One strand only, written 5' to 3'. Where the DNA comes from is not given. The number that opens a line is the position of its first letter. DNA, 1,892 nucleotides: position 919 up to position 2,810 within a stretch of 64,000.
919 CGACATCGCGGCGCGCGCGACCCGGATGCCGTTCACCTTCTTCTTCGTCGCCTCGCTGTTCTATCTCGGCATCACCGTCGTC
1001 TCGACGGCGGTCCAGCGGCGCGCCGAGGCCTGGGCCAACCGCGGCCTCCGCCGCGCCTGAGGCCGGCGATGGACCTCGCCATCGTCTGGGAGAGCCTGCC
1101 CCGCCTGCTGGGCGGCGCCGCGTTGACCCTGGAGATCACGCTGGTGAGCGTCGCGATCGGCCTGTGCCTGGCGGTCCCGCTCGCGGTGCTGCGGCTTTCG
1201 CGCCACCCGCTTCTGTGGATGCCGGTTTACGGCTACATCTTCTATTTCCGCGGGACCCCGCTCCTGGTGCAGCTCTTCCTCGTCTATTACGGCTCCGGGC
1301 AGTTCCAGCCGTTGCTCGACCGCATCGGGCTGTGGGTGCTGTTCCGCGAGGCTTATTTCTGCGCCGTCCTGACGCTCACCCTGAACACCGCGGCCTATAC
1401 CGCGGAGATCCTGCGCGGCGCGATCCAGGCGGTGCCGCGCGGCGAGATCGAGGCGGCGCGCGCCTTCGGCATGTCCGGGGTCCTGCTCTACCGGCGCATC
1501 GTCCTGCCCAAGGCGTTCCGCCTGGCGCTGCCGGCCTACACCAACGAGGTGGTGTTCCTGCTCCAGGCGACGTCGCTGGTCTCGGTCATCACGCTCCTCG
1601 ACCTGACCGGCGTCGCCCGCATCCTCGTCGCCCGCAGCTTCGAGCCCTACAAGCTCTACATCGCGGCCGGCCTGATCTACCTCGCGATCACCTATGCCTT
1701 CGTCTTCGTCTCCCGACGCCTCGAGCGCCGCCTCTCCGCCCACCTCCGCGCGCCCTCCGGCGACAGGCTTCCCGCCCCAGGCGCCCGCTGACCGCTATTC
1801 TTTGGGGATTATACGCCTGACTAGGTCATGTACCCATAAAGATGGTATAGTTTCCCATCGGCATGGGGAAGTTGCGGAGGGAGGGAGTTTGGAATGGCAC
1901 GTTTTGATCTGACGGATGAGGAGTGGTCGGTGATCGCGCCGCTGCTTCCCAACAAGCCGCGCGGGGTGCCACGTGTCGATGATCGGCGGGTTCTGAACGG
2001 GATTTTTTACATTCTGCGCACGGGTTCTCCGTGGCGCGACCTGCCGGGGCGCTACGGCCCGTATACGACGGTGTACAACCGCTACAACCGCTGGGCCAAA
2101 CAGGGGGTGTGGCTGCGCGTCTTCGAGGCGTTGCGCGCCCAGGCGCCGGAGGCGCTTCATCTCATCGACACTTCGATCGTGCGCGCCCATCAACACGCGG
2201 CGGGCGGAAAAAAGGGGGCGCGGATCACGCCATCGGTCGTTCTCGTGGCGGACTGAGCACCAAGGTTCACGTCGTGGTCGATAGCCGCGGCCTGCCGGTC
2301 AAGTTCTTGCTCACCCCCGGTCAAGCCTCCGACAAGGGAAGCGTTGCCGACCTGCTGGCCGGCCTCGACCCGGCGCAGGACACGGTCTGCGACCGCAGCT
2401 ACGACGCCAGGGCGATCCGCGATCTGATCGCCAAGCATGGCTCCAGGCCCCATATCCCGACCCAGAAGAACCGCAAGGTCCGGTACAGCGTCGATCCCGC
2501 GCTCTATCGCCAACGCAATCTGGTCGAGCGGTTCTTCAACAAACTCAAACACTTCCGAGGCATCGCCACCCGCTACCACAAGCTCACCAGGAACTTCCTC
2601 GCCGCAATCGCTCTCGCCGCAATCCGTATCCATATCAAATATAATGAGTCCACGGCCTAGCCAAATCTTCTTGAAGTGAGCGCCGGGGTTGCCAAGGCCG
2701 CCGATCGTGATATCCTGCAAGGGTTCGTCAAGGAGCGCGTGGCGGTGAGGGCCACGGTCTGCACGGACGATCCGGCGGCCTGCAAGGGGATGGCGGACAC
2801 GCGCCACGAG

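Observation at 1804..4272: R-M module carried as cargo inside a TIR-bounded element that split hisM from its terminator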

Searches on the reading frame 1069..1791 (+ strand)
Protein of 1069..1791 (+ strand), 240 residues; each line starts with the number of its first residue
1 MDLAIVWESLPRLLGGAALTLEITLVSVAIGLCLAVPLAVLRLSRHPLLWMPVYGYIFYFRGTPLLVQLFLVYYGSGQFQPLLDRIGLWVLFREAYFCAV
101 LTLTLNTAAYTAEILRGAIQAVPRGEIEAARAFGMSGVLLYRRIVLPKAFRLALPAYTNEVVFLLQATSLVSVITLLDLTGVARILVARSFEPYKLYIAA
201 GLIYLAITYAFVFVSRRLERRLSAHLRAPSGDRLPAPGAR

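Call 5: search_protein_families(library=pfam, proteins=[window:1069-1791:+], max_evalue=0.01)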
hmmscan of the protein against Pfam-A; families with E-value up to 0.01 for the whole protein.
window:1069-1791:+ (240 aa): 1 family
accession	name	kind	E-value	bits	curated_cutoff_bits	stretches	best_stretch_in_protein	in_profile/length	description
PF00528.27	BPD_transp_1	-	2.1e-17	63.9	26.4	1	31-223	1-183/184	Binding-protein-dependent transport system inner membrane component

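Call 25: find_homologous_proteins(query=window:1069-1791:+)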
Query window:1069-1791:+ (240 aa): 7904 proteins with E <= 0.001 among 8000 candidates; the best 120 are listed.
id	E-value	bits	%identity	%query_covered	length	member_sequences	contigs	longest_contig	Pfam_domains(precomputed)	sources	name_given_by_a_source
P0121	8.7e-144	495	98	100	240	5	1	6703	PF00528.28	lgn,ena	-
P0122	3.4e-143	493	98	100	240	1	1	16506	PF00528.28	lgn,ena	-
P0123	1.1e-142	491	98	100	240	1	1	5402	PF00528.28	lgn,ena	-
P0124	1.2e-141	488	98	100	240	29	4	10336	PF00528.28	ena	-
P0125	1.2e-126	439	87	100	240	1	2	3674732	PF00528.28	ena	-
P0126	8.3e-126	436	86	100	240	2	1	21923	PF00528.28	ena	-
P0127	1.5e-125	435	87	100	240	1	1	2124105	PF00528.28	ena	-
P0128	5.6e-123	427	83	100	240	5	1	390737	PF00528.28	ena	-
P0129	3.1e-121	421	84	100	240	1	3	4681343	PF00528.28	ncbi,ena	-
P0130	1.2e-120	419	82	100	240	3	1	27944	PF00528.28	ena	-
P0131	3.2e-120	418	83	100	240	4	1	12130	PF00528.28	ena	-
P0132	4.0e-120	418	83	99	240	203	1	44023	PF00528.28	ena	-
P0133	6.2e-120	417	86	95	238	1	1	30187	PF00528.28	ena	-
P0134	1.4e-118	413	83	99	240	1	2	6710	PF00528.28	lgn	-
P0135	1.5e-118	412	83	98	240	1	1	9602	PF00528.28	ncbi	-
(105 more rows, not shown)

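Call 26: find_encoding_contigs(protein=P0122, flank=5000, max_places=3)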
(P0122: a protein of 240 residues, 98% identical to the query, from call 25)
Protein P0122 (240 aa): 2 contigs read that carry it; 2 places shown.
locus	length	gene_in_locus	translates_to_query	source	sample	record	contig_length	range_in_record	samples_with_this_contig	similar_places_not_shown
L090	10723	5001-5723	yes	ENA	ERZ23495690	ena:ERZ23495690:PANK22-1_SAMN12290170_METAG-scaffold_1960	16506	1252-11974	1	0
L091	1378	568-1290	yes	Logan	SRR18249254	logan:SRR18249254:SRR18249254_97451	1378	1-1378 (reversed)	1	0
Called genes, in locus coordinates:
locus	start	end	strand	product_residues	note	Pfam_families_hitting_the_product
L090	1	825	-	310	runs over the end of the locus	-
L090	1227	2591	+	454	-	PF01979:Amidohydro_1, PF07969:Amidohydro_3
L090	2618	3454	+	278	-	PF00005:ABC_tran, PF02463:SMC_N (faint), PF13304:AAA_21 (weak)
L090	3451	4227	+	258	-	PF00497:SBP_bac_3, PF10613:Lig_chan-Glu_bd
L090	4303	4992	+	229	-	PF00528:BPD_transp_1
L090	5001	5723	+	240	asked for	PF00528:BPD_transp_1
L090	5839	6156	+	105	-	PF12762:DDE_Tnp_IS1595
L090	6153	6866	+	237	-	-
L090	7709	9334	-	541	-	PF13481:AAA_25 (faint), PF00005:ABC_tran, PF02463:SMC_N (faint), PF13401:AAA_22 (faint), PF13555:AAA_29 (faint), PF05729:NACHT (faint), PF00005:ABC_tran, PF13191:AAA_16 (weak), +2 more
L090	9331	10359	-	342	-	PF00528:BPD_transp_1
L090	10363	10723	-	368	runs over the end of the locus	PF00528:BPD_transp_1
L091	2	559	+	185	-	?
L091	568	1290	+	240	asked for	PF00528:BPD_transp_1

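Call 27: find_encoding_contigs(protein=P0124, flank=5000, max_places=5)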
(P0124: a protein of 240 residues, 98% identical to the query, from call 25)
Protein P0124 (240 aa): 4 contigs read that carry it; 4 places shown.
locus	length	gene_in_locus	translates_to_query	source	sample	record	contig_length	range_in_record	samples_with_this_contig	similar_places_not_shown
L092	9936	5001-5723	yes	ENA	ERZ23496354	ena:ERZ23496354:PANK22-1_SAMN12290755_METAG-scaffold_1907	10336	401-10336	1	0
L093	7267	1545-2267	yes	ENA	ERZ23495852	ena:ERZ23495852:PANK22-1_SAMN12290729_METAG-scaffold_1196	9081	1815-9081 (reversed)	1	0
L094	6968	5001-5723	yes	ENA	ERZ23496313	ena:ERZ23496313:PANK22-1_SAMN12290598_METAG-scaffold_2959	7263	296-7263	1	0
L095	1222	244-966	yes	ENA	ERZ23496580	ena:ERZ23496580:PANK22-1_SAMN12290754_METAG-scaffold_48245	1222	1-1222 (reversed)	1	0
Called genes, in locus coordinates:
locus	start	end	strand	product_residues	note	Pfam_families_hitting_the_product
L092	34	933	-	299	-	PF01547:SBP_bac_1 (weak), PF13416:SBP_bac_8, PF13343:SBP_bac_6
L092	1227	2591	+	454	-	PF01979:Amidohydro_1, PF07969:Amidohydro_3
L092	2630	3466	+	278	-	PF00005:ABC_tran, PF02463:SMC_N (faint), PF13304:AAA_21 (weak)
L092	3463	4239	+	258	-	PF00497:SBP_bac_3, PF10613:Lig_chan-Glu_bd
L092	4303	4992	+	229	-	PF00528:BPD_transp_1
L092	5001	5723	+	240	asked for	PF00528:BPD_transp_1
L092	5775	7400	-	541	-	PF13481:AAA_25 (faint), PF00005:ABC_tran, PF02463:SMC_N (faint), PF13401:AAA_22 (faint), PF13555:AAA_29 (faint), PF05729:NACHT (faint), PF00005:ABC_tran, PF13191:AAA_16 (weak), +2 more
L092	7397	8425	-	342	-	PF00528:BPD_transp_1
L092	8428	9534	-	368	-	PF00528:BPD_transp_1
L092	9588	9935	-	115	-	?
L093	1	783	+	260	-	?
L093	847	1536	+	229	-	PF00528:BPD_transp_1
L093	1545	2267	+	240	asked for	PF00528:BPD_transp_1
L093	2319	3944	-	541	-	PF13481:AAA_25 (faint), PF00005:ABC_tran, PF02463:SMC_N (faint), PF13401:AAA_22 (faint), PF13555:AAA_29 (faint), PF05729:NACHT (faint), PF00005:ABC_tran, PF13191:AAA_16 (weak), +2 more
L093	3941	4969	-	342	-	PF00528:BPD_transp_1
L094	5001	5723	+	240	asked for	PF00528:BPD_transp_1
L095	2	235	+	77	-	?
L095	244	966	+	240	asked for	PF00528:BPD_transp_1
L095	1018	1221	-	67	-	?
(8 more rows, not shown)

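Call 28: find_encoding_contigs(protein=P0125, flank=5000, max_places=2)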
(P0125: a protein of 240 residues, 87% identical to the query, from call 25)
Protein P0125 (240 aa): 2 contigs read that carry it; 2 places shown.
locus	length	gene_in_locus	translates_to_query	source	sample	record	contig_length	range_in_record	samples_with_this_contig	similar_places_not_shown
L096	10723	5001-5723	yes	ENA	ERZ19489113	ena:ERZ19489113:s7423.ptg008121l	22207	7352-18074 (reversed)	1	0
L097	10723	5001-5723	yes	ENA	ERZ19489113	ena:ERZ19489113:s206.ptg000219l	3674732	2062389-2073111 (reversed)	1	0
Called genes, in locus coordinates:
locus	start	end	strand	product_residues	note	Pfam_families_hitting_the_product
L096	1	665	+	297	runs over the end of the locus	-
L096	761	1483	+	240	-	-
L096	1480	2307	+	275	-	PF26739:DUF8245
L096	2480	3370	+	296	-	PF02463:SMC_N (faint), PF00005:ABC_tran, PF13304:AAA_21 (weak)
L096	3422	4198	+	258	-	PF00497:SBP_bac_3, PF10613:Lig_chan-Glu_bd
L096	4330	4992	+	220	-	PF00528:BPD_transp_1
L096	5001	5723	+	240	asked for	PF00528:BPD_transp_1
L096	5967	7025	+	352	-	PF00144:Beta-lactamase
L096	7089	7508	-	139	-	PF00210:Ferritin (faint), PF02915:Rubrerythrin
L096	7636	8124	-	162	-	PF01475:FUR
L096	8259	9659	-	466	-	PF03060:NMO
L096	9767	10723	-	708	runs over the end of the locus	PF01138:RNase_PH, PF03725:RNase_PH_C, PF03726:PNPase, PF01138:RNase_PH, PF00013:KH_1, PF00575:S1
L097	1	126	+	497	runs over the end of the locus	PF12762:DDE_Tnp_IS1595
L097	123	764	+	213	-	-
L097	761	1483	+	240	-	-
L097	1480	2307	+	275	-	PF26739:DUF8245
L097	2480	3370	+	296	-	PF02463:SMC_N (faint), PF00005:ABC_tran, PF13304:AAA_21 (weak)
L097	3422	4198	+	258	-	PF00497:SBP_bac_3, PF10613:Lig_chan-Glu_bd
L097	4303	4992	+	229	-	PF00528:BPD_transp_1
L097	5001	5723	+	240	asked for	PF00528:BPD_transp_1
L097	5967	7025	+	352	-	PF00144:Beta-lactamase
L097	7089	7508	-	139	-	PF00210:Ferritin (faint), PF02915:Rubrerythrin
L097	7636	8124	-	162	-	PF01475:FUR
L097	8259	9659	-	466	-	PF03060:NMO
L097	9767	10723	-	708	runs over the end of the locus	PF01138:RNase_PH, PF03725:RNase_PH_C, PF03726:PNPase, PF01138:RNase_PH, PF00013:KH_1, PF00575:S1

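Call 69: search_protein_families(library=pfam, proteins=[L097:123-764:+, L097:761-1483:+, L097:1480-2307:+], max_evalue=0.1)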
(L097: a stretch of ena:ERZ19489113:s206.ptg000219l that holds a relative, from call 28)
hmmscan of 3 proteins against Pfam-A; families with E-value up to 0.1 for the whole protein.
L097:123-764:+ (213 aa): 21 families
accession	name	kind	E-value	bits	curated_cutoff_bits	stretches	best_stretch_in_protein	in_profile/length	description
PF01442.23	Apolipoprotein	-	1.9e-05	24.9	90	1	64-188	68-190/190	Apolipoprotein A1/A4/E domain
PF03938.19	OmpH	-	0.00025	21.7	32.4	0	109-193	16-106/141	Outer membrane protein (OmpH-like)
PF03999.17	MAP65_ASE1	-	0.00039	19.7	26.9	1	47-179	103-235/477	Microtubule associated protein (MAP65/ASE1 family)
PF04513.17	Baculo_PEP_C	-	0.00045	20.7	38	1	46-157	21-138/140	Baculovirus polyhedron envelope protein, PEP, C terminus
PF07889.17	DUF1664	-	0.0011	19.5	34.6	0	6-79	48-121/124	Protein of unknown function (DUF1664)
PF07464.16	ApoLp-III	-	0.0013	19.3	36.3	1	75-208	8-132/146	Apolipophorin-III precursor (apoLp-III)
PF17078.10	SHE3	-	0.0014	18.8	30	1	6-176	51-215/228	SWI5-dependent HO expression protein 3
PF19840.4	DUF6317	-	0.0015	19.7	27.4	1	62-146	3-85/100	Family of unknown function (DUF6317)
PF09172.16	Vit_open_b-sht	-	0.0029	17.4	23.7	1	73-161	108-193/303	Vitellinogen, open beta-sheet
PF04108.17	ATG17_like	-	0.0057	16.6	43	0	32-118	188-289/355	Autophagy protein ATG17-like domain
PF11727.13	ISG65-75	-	0.007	16.1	25.1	0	44-157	23-130/281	Invariant surface glycoprotein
PF00038.26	Filament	-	0.011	15.8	40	1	27-192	24-188/313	Intermediate filament protein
PF04136.21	COG3_N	-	0.014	15.8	27.9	0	26-97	13-83/147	Conserved oligomeric Golgi complex subunit 3, N-terminal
PF00015.26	MCPsignal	-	0.019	15.2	34.6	1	17-83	100-166/172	Methyl-accepting chemotaxis protein (MCP) signalling domain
PF06292.23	MUN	-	0.022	14.2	24.2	1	95-186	235-327/473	MUN domain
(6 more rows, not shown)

L097:761-1483:+ (240 aa): 1 family
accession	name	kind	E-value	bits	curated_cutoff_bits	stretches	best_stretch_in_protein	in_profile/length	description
PF00691.25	OmpA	-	8.4e-05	23.3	27.2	1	97-170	1-62/98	OmpA family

L097:1480-2307:+ (275 aa): 4 families
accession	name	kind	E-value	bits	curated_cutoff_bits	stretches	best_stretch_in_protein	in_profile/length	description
PF01844.29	HNH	-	0.0083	16.7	21.4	1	205-248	1-43/47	HNH endonuclease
PF24443.1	DUF7562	-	0.025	15.2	27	0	198-255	7-60/95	Family of unknown function (DUF7562)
PF10058.14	Zn_ribbon_10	-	0.033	14.4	24.2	0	136-149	23-36/54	ER junction formation factor lunapark, zinc ribbon finger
PF17772.7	zf-MYST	-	0.073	13.2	28.8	0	132-147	29-44/55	MYST family zinc finger domain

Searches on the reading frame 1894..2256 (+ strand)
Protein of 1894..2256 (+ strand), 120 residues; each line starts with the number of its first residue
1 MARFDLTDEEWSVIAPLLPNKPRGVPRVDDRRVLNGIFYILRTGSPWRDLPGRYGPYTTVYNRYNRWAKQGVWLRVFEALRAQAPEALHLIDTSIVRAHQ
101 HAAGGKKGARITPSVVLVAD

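Call 5: search_protein_families(library=pfam, proteins=[window:1894-2256:+], max_evalue=0.01)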
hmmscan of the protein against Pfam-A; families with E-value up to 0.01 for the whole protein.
window:1894-2256:+ (120 aa): 1 family
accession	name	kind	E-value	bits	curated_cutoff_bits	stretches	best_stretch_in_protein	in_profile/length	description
PF13340.11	DUF4096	-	2.5e-31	108.2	34.3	1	6-77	1-76/76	Putative transposase of IS4/5 family (DUF4096)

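Call 39: search_protein_families(library=ncbifam, proteins=[window:1894-2256:+], max_evalue=0.01)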
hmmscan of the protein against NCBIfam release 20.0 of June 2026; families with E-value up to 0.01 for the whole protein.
window:1894-2256:+ (120 aa): 1 family
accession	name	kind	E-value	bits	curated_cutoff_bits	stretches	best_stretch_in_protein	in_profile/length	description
NF033580.1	transpos_IS5_3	equivalog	1.4e-39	136.3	110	1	3-108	2-111/258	IS5 family transposase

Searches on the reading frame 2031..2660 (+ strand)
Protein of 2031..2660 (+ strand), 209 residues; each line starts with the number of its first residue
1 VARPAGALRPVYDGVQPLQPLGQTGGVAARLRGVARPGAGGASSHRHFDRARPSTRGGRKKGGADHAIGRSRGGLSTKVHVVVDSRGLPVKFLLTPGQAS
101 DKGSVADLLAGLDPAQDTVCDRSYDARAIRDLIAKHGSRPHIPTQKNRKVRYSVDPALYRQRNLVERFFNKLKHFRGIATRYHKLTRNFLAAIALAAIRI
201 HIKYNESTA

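Call 5: search_protein_families(library=pfam, proteins=[window:2031-2660:+], max_evalue=0.01)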
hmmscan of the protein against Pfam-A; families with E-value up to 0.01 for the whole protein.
window:2031-2660:+ (209 aa): 4 families
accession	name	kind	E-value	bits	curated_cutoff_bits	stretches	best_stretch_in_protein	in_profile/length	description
PF01609.27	DDE_Tnp_1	-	1.9e-18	67.4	23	1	57-198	18-197/200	Transposase DDE domain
PF13586.12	DDE_Tnp_1_2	-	3.2e-12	47.1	29.2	1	120-202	3-85/86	Transposase DDE domain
PF13612.12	DDE_Tnp_1_3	-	3.4e-07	30.8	27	1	77-183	46-152/155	Transposase DDE domain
PF13359.12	DDE_Tnp_4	-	0.0031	17.6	24.8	1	76-201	29-157/158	DDE superfamily endonuclease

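Call 39: search_protein_families(library=ncbifam, proteins=[window:2031-2660:+], max_evalue=0.01)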
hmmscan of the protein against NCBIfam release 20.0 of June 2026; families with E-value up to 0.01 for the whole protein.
window:2031-2660:+ (209 aa): 7 families
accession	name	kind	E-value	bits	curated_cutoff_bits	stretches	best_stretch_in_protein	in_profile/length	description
NF033580.1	transpos_IS5_3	equivalog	4.1e-46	157.6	110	1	50-201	100-257/258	IS5 family transposase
NF033520.1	transpos_IS982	equivalog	3.9e-11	43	130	1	77-196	114-235/243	IS982 family transposase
NF033581.1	transpos_IS5_4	equivalog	1.7e-10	40.7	140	1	65-197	143-280/285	IS5 family transposase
NF033579.1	transpos_IS5_2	equivalog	7e-10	38.9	140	1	77-189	140-275/289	IS5 family transposase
NF033551.1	transpos_IS1182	equivalog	2.3e-06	26.8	270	1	78-147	269-345/488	IS1182 family transposase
NF033592.1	transpos_IS4_1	equivalog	7.6e-05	22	115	0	76-149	137-211/332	IS4 family transposase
NF033559.2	transpos_IS1634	equivalog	0.0068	15.5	100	0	158-187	378-407/483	IS1634 family transposase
